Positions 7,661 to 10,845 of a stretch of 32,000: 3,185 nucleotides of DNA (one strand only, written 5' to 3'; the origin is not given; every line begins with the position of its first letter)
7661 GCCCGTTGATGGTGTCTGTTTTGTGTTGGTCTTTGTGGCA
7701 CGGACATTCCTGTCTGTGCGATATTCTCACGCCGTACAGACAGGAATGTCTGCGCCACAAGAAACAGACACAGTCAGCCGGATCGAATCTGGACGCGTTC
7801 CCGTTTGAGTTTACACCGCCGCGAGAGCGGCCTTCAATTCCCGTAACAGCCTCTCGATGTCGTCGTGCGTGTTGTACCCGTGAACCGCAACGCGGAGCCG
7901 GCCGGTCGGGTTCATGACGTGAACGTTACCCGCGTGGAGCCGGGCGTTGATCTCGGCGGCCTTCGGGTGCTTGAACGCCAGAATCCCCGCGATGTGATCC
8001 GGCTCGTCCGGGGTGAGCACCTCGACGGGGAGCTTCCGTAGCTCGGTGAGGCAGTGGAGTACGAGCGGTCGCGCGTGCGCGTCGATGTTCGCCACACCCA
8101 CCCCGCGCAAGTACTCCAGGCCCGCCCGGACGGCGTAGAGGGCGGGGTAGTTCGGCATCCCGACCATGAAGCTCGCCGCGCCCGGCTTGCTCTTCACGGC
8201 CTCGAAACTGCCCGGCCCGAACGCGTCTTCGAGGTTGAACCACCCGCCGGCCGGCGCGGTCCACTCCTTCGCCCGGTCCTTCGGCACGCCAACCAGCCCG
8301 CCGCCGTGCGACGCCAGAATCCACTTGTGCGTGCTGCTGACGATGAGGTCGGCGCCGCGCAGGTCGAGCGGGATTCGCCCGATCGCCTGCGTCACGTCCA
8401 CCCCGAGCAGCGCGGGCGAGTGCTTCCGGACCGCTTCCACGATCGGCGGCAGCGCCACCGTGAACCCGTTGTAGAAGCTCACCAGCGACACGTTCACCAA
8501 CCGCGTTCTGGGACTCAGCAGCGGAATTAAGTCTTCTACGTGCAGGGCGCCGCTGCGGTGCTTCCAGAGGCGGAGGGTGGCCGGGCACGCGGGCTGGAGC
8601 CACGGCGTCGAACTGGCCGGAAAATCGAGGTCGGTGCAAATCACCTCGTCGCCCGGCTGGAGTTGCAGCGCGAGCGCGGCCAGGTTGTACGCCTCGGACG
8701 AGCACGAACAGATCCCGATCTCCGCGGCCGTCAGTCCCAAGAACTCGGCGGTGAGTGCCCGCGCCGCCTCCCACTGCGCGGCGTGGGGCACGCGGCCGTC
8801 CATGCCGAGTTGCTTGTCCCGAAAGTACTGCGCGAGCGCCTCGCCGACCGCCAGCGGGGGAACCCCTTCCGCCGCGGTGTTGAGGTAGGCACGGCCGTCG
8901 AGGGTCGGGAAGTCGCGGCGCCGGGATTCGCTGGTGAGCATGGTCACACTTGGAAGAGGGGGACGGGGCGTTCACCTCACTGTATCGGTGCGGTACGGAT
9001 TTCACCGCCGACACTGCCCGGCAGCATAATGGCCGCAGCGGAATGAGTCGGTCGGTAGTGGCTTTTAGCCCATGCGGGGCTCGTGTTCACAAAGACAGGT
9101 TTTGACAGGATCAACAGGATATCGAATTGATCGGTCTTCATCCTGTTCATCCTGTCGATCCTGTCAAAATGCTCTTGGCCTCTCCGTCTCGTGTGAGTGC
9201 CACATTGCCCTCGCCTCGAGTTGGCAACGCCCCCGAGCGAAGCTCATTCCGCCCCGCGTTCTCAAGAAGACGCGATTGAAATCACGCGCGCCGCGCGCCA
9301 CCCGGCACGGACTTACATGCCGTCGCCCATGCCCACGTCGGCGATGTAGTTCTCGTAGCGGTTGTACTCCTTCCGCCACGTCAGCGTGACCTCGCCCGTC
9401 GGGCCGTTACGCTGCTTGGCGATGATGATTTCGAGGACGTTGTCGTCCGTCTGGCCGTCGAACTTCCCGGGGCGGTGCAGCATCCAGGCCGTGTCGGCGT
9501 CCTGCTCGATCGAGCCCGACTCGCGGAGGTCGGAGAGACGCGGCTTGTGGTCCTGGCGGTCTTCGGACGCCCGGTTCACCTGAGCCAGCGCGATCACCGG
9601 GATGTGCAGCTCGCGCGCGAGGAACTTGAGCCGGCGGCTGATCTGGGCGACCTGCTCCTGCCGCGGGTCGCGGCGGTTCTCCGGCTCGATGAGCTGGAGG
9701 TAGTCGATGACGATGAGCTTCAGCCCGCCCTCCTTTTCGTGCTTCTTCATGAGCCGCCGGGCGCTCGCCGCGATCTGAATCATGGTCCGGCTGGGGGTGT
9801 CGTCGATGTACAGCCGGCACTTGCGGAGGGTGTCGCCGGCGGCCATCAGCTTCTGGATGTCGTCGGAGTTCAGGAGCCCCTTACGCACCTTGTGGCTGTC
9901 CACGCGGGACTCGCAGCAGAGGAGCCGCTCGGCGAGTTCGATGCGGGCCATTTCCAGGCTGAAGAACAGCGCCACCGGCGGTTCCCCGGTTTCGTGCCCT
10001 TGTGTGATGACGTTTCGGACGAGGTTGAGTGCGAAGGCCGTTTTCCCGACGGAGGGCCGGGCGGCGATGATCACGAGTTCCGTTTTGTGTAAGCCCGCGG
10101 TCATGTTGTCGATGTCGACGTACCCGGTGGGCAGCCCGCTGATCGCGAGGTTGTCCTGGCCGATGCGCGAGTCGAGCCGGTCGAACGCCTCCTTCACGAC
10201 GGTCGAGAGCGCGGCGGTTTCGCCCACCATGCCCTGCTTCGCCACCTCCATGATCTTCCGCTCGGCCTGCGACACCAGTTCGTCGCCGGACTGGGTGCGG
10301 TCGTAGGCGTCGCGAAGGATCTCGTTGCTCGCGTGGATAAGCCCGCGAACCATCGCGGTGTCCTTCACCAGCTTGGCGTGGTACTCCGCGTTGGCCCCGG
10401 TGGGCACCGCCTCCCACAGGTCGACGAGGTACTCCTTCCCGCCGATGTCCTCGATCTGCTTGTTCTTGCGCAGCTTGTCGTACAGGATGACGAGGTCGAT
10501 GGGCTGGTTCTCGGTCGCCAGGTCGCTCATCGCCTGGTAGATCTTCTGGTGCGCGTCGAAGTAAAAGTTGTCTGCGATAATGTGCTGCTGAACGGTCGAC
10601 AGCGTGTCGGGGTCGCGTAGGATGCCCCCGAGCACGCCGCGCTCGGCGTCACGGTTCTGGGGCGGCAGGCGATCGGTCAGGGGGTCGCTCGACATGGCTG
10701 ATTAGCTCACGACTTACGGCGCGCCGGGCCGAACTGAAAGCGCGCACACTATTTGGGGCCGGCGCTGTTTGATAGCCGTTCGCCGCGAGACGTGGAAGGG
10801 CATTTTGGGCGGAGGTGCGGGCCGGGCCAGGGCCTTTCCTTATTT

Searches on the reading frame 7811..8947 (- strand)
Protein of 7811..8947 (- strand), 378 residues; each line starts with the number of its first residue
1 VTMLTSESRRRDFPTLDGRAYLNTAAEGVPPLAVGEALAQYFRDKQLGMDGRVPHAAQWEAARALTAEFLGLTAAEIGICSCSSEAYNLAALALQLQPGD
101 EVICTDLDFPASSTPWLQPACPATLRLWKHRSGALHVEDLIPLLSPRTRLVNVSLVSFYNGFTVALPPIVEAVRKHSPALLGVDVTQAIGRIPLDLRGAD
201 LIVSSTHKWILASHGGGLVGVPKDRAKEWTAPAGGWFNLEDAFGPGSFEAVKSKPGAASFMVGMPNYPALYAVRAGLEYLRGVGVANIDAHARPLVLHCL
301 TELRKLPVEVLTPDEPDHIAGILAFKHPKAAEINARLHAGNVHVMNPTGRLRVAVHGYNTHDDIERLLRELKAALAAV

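Call 61: search_protein_families(library=pfam, proteins=[window:7811-8947:-], max_evalue=0.0001)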
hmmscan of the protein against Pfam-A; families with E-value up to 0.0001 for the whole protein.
window:7811-8947:- (378 aa): 1 family
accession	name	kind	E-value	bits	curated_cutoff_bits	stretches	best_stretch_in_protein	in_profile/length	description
PF00266.25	Aminotran_5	-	3.3e-34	118.9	21.5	1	21-333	2-324/371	Aminotransferase class-V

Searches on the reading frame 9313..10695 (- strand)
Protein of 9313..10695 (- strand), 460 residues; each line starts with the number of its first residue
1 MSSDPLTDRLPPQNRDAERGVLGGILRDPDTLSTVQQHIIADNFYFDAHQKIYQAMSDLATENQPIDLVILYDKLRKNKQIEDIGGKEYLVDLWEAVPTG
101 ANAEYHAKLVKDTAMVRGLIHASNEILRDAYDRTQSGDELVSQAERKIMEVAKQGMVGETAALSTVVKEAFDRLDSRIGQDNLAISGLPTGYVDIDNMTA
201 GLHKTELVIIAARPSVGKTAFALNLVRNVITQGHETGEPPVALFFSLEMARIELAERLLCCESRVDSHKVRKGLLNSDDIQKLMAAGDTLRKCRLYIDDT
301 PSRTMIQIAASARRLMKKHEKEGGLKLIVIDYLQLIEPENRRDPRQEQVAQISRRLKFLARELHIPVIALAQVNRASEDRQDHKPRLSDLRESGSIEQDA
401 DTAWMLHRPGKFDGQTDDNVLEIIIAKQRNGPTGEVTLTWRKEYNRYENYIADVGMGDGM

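Call 61: search_protein_families(library=pfam, proteins=[window:9313-10695:-], max_evalue=0.0001)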
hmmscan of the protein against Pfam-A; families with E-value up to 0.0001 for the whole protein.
window:9313-10695:- (460 aa): 3 families
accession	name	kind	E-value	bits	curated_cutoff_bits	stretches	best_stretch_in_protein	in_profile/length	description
PF03796.21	DnaB_C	-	3e-95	318.9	27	1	187-449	1-255/255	DnaB-like helicase C terminal domain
PF00772.26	DnaB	-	5.4e-32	110.3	23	1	11-112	2-103/103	DnaB-like helicase N terminal domain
PF13481.12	AAA_25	-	3.3e-11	43.6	27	1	203-376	31-193/195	AAA domain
